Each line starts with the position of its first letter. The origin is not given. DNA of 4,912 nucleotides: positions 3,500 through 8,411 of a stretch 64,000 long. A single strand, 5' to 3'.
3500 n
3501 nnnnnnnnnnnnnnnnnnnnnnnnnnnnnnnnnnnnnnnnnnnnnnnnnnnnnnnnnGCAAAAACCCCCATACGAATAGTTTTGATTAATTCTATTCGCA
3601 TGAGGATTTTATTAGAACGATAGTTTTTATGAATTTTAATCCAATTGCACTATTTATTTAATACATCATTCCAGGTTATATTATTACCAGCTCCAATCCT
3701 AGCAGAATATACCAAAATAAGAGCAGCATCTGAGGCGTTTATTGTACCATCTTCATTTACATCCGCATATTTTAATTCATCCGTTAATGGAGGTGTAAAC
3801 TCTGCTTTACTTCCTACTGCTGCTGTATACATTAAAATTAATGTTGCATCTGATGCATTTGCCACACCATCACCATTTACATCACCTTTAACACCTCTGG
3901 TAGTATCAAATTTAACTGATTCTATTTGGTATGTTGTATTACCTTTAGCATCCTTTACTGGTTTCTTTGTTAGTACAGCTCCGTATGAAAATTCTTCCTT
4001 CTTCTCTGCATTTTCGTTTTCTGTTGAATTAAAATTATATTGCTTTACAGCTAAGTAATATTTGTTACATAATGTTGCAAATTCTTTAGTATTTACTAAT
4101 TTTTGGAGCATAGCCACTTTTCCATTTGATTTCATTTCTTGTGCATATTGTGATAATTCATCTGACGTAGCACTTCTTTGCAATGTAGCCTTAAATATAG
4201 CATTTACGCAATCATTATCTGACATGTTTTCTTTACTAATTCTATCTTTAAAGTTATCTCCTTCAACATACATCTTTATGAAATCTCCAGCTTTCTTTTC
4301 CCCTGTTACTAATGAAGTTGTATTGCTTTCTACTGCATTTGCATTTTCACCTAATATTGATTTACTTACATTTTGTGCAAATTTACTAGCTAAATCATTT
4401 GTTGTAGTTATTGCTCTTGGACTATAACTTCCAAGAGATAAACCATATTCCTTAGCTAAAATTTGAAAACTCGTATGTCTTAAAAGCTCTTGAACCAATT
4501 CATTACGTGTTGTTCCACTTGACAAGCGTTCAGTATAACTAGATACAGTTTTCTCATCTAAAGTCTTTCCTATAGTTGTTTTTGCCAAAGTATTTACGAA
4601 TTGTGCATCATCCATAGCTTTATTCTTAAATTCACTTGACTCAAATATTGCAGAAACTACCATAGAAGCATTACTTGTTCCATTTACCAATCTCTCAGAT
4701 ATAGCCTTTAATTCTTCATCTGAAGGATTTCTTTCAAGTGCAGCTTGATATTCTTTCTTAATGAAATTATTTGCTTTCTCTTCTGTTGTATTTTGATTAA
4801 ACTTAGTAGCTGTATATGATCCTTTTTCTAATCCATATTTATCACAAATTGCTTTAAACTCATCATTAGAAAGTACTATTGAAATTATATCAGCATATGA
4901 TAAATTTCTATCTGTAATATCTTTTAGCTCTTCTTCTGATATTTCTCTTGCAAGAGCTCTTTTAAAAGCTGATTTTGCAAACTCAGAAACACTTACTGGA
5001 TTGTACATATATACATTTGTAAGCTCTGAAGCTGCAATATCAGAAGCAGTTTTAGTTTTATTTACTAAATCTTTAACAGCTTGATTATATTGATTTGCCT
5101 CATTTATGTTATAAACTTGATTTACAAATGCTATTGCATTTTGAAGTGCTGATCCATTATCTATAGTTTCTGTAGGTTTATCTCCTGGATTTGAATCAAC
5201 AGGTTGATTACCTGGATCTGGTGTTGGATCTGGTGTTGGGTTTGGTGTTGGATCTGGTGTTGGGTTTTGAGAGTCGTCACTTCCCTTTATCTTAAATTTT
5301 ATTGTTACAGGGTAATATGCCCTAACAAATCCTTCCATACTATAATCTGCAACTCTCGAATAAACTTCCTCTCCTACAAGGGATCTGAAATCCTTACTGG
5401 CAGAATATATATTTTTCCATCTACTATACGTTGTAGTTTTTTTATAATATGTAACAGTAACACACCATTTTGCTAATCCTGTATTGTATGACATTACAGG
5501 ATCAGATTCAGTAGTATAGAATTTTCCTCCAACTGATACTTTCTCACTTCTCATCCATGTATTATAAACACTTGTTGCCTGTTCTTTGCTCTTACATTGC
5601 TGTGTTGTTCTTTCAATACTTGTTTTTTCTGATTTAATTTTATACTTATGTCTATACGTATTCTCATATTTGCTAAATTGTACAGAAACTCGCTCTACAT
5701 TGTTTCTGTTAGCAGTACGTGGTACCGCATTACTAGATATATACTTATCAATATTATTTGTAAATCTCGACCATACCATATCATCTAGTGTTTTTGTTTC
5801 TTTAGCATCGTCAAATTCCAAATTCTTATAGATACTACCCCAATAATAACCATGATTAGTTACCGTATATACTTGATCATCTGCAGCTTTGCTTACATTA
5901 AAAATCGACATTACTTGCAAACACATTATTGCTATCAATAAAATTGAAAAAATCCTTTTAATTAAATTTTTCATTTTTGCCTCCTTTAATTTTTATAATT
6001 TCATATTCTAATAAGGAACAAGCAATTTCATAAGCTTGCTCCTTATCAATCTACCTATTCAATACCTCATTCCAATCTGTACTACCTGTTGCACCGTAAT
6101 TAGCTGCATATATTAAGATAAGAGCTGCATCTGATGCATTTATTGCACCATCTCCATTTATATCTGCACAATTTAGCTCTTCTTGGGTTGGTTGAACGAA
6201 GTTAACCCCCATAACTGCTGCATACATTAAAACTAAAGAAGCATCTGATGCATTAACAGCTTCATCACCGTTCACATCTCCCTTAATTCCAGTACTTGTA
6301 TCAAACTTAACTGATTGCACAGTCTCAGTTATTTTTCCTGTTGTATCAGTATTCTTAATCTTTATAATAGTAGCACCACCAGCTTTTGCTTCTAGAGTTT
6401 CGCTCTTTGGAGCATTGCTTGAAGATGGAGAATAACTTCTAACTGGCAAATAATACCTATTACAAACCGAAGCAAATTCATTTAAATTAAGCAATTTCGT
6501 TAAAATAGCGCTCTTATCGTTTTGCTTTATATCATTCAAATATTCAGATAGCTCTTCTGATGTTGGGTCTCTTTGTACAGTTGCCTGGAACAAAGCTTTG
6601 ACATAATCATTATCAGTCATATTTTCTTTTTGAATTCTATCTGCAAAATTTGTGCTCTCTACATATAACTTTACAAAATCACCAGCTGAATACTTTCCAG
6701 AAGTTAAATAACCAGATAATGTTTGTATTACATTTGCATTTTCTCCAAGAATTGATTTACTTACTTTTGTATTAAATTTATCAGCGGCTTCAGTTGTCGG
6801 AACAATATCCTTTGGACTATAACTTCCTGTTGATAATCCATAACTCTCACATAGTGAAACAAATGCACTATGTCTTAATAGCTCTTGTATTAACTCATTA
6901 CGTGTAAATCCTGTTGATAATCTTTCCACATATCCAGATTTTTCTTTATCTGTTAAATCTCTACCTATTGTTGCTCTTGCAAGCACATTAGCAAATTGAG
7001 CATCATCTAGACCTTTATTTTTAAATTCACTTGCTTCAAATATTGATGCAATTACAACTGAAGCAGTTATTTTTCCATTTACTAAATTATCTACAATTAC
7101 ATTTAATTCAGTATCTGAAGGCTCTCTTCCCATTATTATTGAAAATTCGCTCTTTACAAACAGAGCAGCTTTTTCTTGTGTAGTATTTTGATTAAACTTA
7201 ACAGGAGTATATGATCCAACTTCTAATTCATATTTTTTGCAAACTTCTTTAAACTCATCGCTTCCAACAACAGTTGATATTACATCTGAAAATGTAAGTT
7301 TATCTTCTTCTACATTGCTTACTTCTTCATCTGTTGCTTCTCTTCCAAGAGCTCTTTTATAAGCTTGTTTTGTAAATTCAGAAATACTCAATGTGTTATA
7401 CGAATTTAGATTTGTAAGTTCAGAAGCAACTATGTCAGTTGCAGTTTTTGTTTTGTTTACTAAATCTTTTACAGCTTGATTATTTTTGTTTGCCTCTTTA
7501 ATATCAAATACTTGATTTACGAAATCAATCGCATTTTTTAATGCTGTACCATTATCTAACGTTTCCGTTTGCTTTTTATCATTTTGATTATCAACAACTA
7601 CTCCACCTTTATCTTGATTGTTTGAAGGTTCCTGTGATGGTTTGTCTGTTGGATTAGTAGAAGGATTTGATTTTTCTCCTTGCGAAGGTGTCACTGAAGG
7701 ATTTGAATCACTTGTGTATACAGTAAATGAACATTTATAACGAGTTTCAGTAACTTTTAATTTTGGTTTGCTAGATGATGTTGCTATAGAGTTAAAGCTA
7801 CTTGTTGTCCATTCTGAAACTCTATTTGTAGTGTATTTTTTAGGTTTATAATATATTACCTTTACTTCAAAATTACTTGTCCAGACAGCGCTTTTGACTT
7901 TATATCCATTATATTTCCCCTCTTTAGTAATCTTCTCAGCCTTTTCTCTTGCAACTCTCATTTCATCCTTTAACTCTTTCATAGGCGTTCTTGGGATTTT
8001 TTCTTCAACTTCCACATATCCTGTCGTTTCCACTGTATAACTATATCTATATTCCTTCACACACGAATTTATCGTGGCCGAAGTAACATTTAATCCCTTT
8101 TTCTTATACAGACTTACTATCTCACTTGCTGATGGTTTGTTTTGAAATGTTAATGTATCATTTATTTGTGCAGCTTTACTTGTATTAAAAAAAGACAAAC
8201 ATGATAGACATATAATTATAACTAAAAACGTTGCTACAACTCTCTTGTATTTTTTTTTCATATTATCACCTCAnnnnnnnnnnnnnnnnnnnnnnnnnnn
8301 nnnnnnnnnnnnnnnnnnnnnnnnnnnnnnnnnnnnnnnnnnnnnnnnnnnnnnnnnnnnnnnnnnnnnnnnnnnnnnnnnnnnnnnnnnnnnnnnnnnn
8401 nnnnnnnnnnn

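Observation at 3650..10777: Non-cellulosomal cohesin-dockerin surface assembly whose dockerin-borne cargo is DUF4214-repeat proteins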

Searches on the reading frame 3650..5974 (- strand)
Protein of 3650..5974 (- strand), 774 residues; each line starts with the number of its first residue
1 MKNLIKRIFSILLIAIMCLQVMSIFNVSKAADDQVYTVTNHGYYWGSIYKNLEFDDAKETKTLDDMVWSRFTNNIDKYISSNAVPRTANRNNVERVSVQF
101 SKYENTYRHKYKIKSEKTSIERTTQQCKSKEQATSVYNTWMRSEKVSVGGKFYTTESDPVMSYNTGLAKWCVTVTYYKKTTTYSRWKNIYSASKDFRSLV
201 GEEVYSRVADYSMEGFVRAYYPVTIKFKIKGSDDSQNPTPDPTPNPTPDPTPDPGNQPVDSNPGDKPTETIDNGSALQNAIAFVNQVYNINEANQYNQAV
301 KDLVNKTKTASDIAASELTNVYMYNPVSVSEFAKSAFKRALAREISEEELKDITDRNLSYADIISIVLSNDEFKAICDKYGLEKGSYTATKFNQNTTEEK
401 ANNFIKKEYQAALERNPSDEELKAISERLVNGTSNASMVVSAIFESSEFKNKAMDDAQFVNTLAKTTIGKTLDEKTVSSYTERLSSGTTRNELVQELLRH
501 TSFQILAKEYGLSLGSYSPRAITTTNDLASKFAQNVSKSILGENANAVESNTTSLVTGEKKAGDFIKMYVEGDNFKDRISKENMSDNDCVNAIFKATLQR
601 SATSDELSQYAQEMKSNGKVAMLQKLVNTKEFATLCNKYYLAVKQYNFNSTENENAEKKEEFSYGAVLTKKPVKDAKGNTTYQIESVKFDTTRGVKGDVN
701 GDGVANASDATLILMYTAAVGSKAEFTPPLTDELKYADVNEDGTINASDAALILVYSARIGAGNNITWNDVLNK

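Call 3: search_protein_families(library=pfam, proteins=[window:3650-5974:-], max_evalue=0.1)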
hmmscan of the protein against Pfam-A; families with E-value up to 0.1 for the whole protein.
window:3650-5974:- (774 aa): 7 families
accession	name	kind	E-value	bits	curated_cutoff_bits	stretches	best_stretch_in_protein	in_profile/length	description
PF13946.11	DUF4214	-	2.2e-20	72.9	23.2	3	442-499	3-64/72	Domain of unknown function (DUF4214)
PF00404.24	Dockerin_1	-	1.1e-11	45.1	22.9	1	696-753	1-52/57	Dockerin type I domain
PF00427.26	PBS_linker_poly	-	7e-09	36.2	28.7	1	548-634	29-115/126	Phycobilisome Linker polypeptide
PF18262.7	PhetRS_B1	-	0.00014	22.4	26.8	1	362-408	13-59/83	Phe-tRNA synthetase beta subunit B1 domain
PF07587.16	PSD1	-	0.0044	16.9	28.5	0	368-427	196-242/244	Protein of unknown function (DUF1553)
PF18100.6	PDE4_UCR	-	0.078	14.1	26.9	0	286-346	39-97/119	Phosphodiesterase 4 upstream conserved regions (UCR)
PF05887.16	Trypan_PARP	-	0.083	13.3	100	0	234-267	53-87/134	Procyclic acidic repetitive protein (PARP)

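Call 4: search_protein_families(library=ncbifam, proteins=[window:3650-5974:-], max_evalue=0.1)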
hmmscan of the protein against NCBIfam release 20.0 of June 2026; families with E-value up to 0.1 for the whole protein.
window:3650-5974:- (774 aa): 0 families

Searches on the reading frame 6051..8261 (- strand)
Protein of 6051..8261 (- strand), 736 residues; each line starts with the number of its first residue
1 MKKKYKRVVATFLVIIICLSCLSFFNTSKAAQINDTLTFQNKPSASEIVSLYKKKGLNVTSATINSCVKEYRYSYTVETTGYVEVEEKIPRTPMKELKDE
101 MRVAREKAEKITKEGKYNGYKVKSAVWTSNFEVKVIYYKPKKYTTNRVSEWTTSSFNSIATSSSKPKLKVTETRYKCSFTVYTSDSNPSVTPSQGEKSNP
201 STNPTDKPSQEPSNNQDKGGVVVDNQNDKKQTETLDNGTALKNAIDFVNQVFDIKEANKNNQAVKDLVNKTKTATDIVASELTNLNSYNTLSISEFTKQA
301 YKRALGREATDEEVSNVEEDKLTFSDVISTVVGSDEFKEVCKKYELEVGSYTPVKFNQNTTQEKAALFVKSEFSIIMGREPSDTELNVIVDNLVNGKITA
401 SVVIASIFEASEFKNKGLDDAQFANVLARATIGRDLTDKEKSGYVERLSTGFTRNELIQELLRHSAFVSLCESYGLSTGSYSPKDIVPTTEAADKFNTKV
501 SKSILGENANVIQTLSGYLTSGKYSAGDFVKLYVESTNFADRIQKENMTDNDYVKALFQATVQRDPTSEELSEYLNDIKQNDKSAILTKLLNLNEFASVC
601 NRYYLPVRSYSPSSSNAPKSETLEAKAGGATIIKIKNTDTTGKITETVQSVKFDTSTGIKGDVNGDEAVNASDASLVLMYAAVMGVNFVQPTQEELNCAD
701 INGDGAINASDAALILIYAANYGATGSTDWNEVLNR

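Call 3: search_protein_families(library=pfam, proteins=[window:6051-8261:-], max_evalue=0.1)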
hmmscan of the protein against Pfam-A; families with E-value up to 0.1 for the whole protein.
window:6051-8261:- (736 aa): 7 families
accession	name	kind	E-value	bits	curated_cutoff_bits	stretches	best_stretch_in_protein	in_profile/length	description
PF13946.11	DUF4214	-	5.1e-21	75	23.2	3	534-598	5-70/72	Domain of unknown function (DUF4214)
PF00404.24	Dockerin_1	-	4.7e-12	46.4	22.9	1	660-715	1-52/57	Dockerin type I domain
PF00427.26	PBS_linker_poly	-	8.8e-08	32.7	28.7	1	513-606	30-123/126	Phycobilisome Linker polypeptide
PF07587.16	PSD1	-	0.00015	21.7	28.5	0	536-574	206-240/244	Protein of unknown function (DUF1553)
PF07583.16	PSCyt2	-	0.021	15.2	29.8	0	547-617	20-90/209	Protein of unknown function (DUF1549)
PF13499.12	EF-hand_7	-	0.065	14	30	0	662-709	12-59/67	EF-hand domain pair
PF22838.1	COMMD8_HN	-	0.081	13.8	27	0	551-588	44-81/90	COMMD8, helical N-terminal domain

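Call 4: search_protein_families(library=ncbifam, proteins=[window:6051-8261:-], max_evalue=0.1)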
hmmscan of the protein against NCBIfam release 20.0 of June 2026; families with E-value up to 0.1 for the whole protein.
window:6051-8261:- (736 aa): 3 families
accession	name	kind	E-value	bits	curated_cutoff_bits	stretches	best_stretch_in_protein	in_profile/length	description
NF005844.0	PRK07764.1-3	equivalog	0.0088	14.8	964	1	183-344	446-603/841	DNA polymerase III subunit gamma and tau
NF003281.1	PRK04280.1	equivalog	0.038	14.1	182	0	30-72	6-48/148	transcriptional regulator AhrC/ArgR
NF004401.0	PRK05758.2-1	equivalog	0.041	14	116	1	534-614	40-119/178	F0F1 ATP synthase subunit delta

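Call 14: find_related_loci(query=A1, collection=genome_contigs, flank=10000)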
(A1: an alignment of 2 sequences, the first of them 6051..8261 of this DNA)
Query A1 (736 aa) in genome_contigs; peptide patterns used: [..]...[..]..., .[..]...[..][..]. (x = any residue, [..] = any of these).
387 stretches matched a pattern, but none encodes a relative of the query by tblastn (E <= 1e-3).

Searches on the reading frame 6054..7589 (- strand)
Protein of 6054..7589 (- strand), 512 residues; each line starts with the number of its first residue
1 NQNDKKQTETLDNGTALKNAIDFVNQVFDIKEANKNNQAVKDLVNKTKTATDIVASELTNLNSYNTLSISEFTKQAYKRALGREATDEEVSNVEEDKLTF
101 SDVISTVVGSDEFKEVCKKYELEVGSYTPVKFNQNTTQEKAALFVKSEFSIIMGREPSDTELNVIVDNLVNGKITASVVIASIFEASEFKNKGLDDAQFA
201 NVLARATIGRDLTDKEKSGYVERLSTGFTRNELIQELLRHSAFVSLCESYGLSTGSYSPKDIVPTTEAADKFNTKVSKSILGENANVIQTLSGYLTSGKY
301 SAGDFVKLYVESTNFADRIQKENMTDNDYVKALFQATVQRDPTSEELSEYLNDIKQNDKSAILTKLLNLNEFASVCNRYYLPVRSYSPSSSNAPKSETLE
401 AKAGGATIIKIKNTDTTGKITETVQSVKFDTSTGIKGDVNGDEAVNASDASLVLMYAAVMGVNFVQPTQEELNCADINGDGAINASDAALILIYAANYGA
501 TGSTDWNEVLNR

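Call 98: find_related_loci(query=A10, collection=metagenome_contigs, flank=10000)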
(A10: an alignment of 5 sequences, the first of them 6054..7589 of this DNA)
Query A10 (512 aa) in metagenome_contigs; peptide patterns used: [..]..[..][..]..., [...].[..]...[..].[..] (x = any residue, [..] = any of these).
600 stretches matched a pattern (row limit reached: there are more); 1 encode a relative of the query (tblastn E <= 1e-3); 1 distinct loci.
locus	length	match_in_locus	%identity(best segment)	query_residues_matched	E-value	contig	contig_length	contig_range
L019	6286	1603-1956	31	135-252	1e-11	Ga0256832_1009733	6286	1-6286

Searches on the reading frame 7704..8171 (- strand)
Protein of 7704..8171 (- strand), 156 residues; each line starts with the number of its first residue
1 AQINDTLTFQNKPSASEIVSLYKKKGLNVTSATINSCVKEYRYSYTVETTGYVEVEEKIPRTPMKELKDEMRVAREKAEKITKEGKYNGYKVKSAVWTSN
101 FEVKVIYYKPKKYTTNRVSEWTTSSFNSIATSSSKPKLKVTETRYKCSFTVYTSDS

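Call 47: find_homologous_proteins(query=A4, max_evalue=0.01)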
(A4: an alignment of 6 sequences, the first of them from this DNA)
Query A4 (6 sequences): 1138 candidates shared short words with the query, none scored E <= 0.01.

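Call 50: search_solved_structures(query=A4, max_evalue=10, show_alignments=1)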
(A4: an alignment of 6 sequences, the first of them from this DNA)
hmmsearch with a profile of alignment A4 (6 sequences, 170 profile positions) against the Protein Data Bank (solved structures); distinct sequences matched with E-value up to 10: 0.

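Call 87: search_protein_families(library=pfam, alignment_id=A4, max_evalue=10)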
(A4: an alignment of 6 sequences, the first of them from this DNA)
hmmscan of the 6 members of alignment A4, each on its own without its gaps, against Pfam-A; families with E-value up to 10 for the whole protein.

A. member 1, seq(156 aa): 1 family
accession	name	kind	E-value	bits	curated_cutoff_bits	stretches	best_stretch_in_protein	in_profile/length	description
PF03199.21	GSH_synthase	-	0.17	12.9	20.9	1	61-115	34-81/107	Eukaryotic glutathione synthase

B. families by the number of members that match (of 6 scanned): 6 families
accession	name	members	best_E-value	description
PF16409.10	DUF5017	1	0.0026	Domain of unknown function (DUF5017)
PF07009.16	NusG_II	1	0.011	NusG domain II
PF23630.1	Death_TNFRSF11B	1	0.048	Tumor Necrosis Factor Receptor Superfamily Member 11B death domain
PF21024.2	Peptidase_A3B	1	0.095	Peptidase A3B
PF23018.2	Cypovirus_WIV_4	1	0.1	Cypovirus WIV domain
PF03199.21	GSH_synthase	1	0.17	Eukaryotic glutathione synthase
